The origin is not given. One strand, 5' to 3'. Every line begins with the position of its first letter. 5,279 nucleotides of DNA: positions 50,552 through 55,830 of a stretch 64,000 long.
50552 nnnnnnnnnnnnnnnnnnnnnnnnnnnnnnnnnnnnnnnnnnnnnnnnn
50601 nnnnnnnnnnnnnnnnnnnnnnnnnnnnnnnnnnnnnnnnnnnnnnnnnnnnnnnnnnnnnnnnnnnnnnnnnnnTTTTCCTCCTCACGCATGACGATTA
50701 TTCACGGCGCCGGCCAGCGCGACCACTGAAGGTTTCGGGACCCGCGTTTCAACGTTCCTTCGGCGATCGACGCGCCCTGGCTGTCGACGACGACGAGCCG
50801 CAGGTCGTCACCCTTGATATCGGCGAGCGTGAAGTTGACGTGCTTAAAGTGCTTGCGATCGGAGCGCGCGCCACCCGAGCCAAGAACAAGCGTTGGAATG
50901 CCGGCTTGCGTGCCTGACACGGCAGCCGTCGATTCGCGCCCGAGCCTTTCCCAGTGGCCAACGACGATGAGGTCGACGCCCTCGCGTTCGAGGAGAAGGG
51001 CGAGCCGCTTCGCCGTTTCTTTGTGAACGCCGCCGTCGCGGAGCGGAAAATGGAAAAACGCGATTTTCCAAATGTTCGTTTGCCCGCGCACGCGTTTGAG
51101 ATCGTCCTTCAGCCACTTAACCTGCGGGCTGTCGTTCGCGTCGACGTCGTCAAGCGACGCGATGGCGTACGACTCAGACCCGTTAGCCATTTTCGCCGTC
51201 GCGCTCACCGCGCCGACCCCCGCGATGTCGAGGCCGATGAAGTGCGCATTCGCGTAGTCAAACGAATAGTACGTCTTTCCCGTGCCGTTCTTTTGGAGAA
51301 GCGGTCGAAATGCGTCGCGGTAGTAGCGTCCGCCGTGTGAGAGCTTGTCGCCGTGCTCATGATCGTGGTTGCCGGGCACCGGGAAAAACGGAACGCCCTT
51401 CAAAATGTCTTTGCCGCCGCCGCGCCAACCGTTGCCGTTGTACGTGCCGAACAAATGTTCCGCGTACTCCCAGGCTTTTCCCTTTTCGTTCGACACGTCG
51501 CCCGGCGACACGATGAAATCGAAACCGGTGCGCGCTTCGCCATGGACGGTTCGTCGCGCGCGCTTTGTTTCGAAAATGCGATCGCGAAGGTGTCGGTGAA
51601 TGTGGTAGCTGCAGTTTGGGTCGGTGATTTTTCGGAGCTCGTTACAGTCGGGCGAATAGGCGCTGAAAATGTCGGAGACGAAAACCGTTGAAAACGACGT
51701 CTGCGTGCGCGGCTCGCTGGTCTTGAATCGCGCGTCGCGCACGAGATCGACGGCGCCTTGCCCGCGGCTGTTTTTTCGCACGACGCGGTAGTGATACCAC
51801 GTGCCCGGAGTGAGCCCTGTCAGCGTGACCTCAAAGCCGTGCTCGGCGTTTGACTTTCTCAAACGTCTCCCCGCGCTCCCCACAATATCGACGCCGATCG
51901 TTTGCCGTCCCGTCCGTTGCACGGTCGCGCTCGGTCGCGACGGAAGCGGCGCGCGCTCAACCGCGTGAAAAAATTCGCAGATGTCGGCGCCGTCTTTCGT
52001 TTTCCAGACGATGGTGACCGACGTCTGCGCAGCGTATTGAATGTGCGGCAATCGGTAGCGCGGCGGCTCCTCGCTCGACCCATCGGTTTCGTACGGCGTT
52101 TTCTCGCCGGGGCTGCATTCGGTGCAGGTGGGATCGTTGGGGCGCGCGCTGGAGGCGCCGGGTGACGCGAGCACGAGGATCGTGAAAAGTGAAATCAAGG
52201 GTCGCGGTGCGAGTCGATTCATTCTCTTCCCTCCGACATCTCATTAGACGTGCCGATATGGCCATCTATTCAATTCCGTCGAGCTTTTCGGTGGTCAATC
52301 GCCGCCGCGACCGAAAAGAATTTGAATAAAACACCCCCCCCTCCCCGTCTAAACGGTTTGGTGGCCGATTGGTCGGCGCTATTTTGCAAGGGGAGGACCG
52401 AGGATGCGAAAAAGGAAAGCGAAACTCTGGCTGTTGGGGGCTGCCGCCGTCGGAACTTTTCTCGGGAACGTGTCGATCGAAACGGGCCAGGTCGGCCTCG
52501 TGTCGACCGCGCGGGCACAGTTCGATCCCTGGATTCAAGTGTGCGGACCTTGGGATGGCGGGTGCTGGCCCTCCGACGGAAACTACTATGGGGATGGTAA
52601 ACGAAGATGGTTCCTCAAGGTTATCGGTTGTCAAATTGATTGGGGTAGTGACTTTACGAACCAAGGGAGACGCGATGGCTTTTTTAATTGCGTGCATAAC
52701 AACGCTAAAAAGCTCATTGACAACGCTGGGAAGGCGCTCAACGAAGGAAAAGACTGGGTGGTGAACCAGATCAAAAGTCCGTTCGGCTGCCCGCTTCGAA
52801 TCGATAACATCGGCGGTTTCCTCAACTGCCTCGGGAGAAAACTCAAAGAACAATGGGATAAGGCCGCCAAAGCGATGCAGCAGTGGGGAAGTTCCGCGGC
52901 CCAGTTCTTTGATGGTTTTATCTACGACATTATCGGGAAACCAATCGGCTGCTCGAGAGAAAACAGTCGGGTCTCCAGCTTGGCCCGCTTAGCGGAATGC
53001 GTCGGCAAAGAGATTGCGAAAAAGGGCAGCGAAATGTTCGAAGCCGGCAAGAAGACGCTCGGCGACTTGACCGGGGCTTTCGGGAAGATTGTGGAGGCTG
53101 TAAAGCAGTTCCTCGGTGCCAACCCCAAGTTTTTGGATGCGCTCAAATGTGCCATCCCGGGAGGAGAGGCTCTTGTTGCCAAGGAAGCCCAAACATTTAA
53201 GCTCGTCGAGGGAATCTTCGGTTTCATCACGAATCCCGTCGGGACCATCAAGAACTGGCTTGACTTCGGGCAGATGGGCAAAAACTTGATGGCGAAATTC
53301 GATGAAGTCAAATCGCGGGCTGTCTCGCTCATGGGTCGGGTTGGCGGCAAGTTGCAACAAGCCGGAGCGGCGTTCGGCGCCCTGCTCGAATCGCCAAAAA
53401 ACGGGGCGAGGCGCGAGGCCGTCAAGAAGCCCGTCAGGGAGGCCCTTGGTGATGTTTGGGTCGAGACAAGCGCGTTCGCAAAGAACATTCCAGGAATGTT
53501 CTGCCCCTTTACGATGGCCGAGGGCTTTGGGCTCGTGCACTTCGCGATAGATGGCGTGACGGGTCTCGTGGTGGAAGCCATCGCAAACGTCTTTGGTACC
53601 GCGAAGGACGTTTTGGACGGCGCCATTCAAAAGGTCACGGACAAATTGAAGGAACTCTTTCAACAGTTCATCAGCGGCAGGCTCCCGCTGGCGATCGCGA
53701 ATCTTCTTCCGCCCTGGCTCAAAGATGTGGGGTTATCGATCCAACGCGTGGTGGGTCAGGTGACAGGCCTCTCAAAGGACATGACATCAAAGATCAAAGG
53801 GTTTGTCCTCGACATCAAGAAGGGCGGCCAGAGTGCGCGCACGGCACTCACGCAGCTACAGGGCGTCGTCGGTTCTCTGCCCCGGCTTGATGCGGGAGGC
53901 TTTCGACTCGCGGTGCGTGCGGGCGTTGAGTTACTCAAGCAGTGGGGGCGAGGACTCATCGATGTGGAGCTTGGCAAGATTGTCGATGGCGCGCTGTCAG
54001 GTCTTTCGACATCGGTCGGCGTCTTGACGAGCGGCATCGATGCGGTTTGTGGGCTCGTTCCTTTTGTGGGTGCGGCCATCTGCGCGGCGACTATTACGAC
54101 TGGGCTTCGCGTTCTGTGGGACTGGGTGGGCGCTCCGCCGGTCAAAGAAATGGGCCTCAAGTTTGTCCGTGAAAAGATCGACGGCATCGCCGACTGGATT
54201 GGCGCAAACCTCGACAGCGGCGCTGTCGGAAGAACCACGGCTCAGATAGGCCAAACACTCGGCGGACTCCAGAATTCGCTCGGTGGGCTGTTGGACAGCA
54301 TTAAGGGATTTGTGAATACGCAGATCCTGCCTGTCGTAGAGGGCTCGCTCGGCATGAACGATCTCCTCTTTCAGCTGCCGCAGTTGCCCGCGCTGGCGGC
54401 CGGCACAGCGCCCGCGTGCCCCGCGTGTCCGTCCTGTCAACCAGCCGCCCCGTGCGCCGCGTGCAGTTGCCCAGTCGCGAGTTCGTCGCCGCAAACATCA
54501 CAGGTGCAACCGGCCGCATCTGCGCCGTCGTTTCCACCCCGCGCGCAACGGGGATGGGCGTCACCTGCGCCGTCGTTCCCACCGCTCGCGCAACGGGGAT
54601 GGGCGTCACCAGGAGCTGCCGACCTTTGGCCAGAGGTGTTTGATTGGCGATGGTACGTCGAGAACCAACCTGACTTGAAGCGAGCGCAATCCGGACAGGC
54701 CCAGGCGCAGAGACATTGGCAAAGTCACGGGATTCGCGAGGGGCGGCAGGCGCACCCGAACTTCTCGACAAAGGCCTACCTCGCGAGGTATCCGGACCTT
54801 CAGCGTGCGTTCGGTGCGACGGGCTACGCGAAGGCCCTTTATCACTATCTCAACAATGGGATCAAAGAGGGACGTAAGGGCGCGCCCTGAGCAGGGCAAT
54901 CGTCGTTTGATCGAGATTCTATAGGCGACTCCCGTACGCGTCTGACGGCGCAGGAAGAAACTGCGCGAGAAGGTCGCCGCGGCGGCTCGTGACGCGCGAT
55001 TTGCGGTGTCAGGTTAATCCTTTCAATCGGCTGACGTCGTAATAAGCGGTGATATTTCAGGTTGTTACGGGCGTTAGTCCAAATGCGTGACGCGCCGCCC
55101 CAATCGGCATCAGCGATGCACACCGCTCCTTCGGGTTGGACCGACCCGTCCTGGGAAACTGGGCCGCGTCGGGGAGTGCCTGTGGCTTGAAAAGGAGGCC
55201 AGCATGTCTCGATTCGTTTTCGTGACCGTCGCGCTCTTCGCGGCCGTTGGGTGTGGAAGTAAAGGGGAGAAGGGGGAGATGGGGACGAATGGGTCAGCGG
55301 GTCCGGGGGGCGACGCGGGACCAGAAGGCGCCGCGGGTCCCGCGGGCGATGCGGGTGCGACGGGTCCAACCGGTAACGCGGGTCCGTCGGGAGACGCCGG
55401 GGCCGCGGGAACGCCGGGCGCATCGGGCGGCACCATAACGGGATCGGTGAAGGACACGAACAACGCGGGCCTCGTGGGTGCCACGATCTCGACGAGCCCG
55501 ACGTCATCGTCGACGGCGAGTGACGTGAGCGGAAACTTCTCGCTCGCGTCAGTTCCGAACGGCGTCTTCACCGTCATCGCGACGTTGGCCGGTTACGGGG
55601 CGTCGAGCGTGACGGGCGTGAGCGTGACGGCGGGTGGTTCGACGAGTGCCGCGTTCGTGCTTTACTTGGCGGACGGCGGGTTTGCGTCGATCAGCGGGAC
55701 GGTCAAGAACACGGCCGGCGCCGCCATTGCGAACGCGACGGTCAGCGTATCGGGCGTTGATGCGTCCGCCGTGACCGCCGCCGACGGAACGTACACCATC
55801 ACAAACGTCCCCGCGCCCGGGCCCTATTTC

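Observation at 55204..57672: Lipoprotein combining a 20-triplet collagen-like Gly-X-Y segment with an octaheme cytochrome c domain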

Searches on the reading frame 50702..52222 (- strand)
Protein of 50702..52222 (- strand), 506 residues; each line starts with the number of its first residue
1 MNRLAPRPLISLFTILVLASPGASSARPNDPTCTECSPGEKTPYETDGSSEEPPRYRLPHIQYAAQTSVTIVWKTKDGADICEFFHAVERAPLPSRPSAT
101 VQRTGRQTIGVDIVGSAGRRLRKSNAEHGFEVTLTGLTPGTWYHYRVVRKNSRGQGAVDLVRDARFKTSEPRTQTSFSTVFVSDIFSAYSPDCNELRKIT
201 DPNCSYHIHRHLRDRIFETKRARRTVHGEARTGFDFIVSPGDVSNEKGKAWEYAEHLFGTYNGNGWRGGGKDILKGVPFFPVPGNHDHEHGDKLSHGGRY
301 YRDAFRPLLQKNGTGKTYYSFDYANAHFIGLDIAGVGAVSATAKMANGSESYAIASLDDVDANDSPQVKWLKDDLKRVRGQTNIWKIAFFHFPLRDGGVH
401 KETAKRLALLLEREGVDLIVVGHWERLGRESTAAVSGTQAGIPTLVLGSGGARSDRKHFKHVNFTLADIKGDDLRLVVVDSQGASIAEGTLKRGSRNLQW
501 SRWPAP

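Call 12: search_protein_families(library=pfam, proteins=[window:50702-52222:-], max_evalue=0.001)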
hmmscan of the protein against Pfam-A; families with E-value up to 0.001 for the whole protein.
window:50702-52222:- (506 aa): 4 families
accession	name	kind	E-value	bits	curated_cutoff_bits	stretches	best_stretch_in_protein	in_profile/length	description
PF00149.33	Metallophos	-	1.5e-13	52.1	21.5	1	224-424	20-188/191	Calcineurin-like phosphoesterase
PF16656.11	Pur_ac_phosph_N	-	7.6e-08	33.3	30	1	60-152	5-83/93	Purple acid Phosphatase, N-terminal domain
PF00041.27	fn3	-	0.00026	21.6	25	1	66-156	13-75/84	Fibronectin type III domain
PF16655.11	PhoD_N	-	0.0008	20.3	30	0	116-151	45-80/90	PhoD-like phosphatase, N-terminal domain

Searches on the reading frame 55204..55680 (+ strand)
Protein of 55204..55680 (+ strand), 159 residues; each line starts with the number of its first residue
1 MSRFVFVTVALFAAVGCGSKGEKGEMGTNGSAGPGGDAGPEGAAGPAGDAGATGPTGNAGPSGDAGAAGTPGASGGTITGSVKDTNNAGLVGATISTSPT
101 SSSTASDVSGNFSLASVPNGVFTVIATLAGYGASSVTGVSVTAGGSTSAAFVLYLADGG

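Call 45: find_homologous_proteins(query=window:55204-55680:+, max_evalue=0.001)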
Query seq(159 aa) (159 aa): 14 proteins with E <= 0.001 among 2497 candidates.
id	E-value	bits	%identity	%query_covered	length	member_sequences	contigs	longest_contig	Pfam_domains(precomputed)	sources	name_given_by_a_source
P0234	1.5e-11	62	43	75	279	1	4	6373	PF01391.24,PF13620.13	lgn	-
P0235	8.5e-9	53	31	74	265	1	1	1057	PF01391.24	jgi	-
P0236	2.3e-7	49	38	81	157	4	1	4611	PF01391.24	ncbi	-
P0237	4.1e-7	48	34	78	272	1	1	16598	PF01391.24,PF13620.13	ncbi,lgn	-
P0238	7.5e-7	47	42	46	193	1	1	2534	PF01391.24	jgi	jgi:hypothetical protein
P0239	3.8e-6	45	43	48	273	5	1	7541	PF01391.24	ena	-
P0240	1.7e-5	43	43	66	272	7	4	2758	PF01391.24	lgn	-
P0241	4.6e-5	41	47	38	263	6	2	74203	PF01391.24,PF18573.8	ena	-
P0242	5.6e-5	41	75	8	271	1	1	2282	PF01391.24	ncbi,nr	ncbi:MAG TPA: hypothetical protein VFS16_13915 [Acidimicrobiia bacterium]|nr:hypothetical protein [A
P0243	2.2e-4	39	58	24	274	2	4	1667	PF01391.24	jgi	-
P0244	2.2e-4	39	51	33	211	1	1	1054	PF01391.24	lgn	-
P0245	3.0e-4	39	45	30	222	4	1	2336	PF01391.24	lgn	-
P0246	7.3e-4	37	35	89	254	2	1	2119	PF01391.24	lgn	-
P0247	8.3e-4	37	65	25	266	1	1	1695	PF01391.24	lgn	-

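Call 56: search_protein_families(library=pfam, proteins=[P0234, P0237, P0236, P0238], max_evalue=0.001)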
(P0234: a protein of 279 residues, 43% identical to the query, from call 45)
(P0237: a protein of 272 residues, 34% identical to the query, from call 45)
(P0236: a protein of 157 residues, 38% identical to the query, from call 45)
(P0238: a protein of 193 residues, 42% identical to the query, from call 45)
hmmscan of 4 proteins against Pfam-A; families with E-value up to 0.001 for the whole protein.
P0234 (279 aa): 2 families
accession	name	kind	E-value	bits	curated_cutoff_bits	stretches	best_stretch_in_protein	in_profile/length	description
PF01391.23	Collagen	-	2.2e-08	34.2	27.2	1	24-76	4-56/60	Collagen triple helix repeat (20 copies)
PF13620.12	CarboxypepD_reg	-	7.9e-06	26.6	32.3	1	88-142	2-60/82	Carboxypeptidase regulatory-like domain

P0237 (272 aa): 3 families
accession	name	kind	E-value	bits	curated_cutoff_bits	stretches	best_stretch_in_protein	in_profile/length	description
PF01391.23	Collagen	-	5.9e-08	32.8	27.2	1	20-67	3-50/60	Collagen triple helix repeat (20 copies)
PF13620.12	CarboxypepD_reg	-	2.1e-07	31.6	32.3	1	74-127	1-57/82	Carboxypeptidase regulatory-like domain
PF14522.11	Cytochrome_C7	-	0.00045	20.4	24.8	0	220-258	13-50/67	Cytochrome c7 and related cytochrome c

P0236 (157 aa): 1 family
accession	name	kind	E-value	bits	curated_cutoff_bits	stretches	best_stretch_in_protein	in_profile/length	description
PF01391.23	Collagen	-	1.8e-14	53.7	27.2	2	22-70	10-58/60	Collagen triple helix repeat (20 copies)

P0238 (193 aa): 1 family
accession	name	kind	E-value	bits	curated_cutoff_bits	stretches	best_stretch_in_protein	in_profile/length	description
PF01391.23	Collagen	-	5.2e-14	52.2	27.2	2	18-69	7-58/60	Collagen triple helix repeat (20 copies)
